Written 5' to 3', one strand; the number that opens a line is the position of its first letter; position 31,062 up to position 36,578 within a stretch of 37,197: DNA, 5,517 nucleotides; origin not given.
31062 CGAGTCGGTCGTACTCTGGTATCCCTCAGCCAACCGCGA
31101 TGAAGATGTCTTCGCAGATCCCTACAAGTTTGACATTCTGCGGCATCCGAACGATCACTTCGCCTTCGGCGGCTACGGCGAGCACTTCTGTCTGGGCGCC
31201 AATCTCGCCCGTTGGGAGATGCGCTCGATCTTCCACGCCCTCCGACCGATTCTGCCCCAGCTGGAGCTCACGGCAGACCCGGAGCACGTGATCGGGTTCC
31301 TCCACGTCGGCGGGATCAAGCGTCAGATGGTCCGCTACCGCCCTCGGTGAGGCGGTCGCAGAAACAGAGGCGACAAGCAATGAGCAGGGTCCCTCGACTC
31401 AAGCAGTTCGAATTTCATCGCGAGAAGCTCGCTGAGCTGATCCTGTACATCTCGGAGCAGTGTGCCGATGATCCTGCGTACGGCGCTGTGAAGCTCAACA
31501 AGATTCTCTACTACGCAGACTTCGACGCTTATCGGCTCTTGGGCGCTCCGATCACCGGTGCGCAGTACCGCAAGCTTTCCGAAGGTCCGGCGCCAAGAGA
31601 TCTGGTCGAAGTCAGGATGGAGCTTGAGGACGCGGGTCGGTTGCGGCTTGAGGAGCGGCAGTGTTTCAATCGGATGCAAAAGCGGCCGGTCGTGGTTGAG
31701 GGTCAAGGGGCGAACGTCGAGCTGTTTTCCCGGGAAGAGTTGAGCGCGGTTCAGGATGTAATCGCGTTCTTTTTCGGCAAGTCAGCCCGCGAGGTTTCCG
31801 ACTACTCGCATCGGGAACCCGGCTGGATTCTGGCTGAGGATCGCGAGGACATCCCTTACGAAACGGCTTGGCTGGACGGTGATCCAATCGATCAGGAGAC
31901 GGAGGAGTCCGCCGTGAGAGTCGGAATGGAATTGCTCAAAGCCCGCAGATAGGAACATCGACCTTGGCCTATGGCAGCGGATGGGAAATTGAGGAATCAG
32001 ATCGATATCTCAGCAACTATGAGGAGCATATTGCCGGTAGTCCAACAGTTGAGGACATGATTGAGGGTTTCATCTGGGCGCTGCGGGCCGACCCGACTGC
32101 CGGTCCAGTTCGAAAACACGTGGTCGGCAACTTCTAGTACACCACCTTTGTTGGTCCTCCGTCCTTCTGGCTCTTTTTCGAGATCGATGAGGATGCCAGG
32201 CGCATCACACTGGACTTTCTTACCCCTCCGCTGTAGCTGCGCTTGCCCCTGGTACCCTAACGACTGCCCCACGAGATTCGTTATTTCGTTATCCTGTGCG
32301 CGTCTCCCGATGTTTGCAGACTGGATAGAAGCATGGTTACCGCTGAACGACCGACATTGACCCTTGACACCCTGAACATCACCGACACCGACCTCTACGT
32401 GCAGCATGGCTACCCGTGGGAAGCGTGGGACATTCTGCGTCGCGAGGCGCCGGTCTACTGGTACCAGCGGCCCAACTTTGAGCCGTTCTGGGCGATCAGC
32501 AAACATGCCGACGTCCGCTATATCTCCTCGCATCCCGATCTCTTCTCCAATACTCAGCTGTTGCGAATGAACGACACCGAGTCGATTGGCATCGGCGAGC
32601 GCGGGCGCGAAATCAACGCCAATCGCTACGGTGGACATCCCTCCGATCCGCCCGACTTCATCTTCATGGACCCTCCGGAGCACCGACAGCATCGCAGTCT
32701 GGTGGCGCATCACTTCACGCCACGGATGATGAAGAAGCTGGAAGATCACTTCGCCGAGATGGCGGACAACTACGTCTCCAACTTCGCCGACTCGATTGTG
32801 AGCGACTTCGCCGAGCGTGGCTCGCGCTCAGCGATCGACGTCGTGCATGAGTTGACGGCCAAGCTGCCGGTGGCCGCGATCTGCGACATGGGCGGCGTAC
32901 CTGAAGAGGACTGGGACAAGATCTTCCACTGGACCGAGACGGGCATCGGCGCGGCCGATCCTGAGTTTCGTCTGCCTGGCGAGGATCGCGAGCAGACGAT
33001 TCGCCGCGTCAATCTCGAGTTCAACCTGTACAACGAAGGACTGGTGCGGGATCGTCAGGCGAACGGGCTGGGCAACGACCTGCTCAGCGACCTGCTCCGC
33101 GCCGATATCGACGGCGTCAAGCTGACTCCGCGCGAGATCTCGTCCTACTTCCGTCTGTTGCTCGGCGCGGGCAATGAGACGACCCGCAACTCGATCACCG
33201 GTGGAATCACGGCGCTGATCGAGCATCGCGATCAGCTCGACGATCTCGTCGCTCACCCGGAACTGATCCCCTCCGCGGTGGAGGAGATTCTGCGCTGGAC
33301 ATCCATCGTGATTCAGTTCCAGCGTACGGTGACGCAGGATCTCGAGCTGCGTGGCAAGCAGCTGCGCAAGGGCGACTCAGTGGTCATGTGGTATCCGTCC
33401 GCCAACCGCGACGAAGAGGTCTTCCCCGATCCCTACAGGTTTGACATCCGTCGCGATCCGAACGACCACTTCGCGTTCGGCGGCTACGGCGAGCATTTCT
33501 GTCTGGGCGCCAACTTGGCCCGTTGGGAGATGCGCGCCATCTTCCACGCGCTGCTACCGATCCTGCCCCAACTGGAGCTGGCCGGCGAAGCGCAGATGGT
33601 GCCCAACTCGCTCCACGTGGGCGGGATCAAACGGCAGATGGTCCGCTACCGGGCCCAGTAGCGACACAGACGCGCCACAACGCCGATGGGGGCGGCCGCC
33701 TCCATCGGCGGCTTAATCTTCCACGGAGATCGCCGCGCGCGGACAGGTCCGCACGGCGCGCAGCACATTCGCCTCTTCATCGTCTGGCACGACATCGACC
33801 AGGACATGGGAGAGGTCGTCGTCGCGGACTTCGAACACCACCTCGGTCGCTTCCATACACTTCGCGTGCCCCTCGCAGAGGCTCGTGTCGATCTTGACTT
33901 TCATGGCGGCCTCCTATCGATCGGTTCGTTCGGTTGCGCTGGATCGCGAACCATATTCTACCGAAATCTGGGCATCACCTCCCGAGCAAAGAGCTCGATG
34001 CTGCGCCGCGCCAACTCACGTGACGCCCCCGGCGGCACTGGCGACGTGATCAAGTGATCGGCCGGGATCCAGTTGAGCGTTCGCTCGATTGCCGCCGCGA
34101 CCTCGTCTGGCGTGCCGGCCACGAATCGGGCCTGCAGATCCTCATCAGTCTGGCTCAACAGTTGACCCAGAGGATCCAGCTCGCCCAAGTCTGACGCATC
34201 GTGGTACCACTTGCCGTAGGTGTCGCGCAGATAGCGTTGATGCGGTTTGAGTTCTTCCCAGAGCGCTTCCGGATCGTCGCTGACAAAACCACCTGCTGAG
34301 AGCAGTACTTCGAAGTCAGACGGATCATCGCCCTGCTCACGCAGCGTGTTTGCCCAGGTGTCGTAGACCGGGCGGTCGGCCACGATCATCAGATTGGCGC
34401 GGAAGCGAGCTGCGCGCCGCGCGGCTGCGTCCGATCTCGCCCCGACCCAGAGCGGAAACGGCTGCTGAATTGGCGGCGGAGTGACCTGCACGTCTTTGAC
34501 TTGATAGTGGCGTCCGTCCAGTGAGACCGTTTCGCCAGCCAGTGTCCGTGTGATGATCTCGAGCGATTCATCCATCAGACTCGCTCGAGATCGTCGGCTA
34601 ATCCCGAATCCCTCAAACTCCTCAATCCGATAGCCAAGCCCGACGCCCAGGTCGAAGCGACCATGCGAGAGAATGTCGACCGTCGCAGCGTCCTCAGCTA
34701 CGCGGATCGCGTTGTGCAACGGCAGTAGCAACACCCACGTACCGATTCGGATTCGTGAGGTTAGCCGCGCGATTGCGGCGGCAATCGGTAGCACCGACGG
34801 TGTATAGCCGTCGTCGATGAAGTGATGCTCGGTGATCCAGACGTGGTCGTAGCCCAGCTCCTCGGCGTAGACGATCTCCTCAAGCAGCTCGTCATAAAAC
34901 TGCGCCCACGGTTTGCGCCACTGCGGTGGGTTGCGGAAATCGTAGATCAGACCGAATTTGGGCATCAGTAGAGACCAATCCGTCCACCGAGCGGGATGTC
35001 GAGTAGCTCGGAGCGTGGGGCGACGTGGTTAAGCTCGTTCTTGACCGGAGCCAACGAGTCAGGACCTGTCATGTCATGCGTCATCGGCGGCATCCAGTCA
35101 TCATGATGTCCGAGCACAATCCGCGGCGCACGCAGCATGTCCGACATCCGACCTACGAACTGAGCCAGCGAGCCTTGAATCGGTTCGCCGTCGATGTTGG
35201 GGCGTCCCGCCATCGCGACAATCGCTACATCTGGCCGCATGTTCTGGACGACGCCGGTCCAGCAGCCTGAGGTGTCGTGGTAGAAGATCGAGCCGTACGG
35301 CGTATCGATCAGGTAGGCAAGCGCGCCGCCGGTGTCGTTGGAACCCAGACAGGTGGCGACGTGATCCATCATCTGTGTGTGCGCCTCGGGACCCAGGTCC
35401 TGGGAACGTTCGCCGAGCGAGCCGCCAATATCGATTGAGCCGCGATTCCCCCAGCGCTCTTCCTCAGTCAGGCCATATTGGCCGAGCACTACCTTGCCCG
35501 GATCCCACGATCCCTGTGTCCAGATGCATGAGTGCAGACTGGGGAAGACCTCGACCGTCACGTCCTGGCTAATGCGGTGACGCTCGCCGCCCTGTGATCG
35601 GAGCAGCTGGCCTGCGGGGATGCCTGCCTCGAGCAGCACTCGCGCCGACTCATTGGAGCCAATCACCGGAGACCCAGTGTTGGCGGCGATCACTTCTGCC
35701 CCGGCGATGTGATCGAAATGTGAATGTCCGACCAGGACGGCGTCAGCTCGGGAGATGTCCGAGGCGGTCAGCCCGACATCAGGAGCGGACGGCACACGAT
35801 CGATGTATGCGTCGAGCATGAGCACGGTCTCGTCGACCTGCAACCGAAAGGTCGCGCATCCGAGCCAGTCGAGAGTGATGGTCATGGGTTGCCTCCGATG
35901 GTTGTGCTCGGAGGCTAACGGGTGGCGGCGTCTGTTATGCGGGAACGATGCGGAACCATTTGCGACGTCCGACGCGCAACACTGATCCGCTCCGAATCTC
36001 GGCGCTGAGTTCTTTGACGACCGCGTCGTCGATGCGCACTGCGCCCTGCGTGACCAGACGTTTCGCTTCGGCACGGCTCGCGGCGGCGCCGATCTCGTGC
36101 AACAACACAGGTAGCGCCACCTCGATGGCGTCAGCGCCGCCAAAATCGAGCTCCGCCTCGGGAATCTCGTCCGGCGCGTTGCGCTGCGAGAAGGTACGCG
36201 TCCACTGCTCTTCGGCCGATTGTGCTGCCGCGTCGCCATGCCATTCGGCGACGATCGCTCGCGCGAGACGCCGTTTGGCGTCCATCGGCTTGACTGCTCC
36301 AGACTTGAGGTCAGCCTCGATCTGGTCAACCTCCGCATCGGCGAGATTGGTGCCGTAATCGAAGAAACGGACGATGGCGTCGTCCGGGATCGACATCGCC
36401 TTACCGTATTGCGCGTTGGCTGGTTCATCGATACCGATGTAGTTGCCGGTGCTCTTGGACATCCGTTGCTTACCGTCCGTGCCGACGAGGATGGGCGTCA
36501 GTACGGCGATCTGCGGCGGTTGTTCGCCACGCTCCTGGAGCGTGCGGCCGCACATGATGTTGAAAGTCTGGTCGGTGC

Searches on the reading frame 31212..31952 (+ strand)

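Call 71: search_protein_families(library=pfam, proteins=[window:31212-31952:+], max_evalue=0.0001)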
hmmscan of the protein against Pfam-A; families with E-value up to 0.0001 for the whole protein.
window:31212-31952:+ (246 aa): 1 family
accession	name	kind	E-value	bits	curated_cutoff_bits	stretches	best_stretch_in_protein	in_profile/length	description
PF13274.11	SocA_Panacea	-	4.2e-15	57.1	25.7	1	95-205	1-112/113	Antitoxin SocA-like, Panacea domain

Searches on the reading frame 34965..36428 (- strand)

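Call 71: search_protein_families(library=pfam, proteins=[window:34965-36428:-], max_evalue=0.0001)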
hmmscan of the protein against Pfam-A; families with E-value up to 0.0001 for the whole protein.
window:34965-36428:- (487 aa): 1 family
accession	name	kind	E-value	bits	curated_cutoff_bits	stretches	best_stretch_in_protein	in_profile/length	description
PF12706.13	Lactamase_B_2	-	1.7e-07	31.5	27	1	205-303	5-116/200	Beta-lactamase superfamily domain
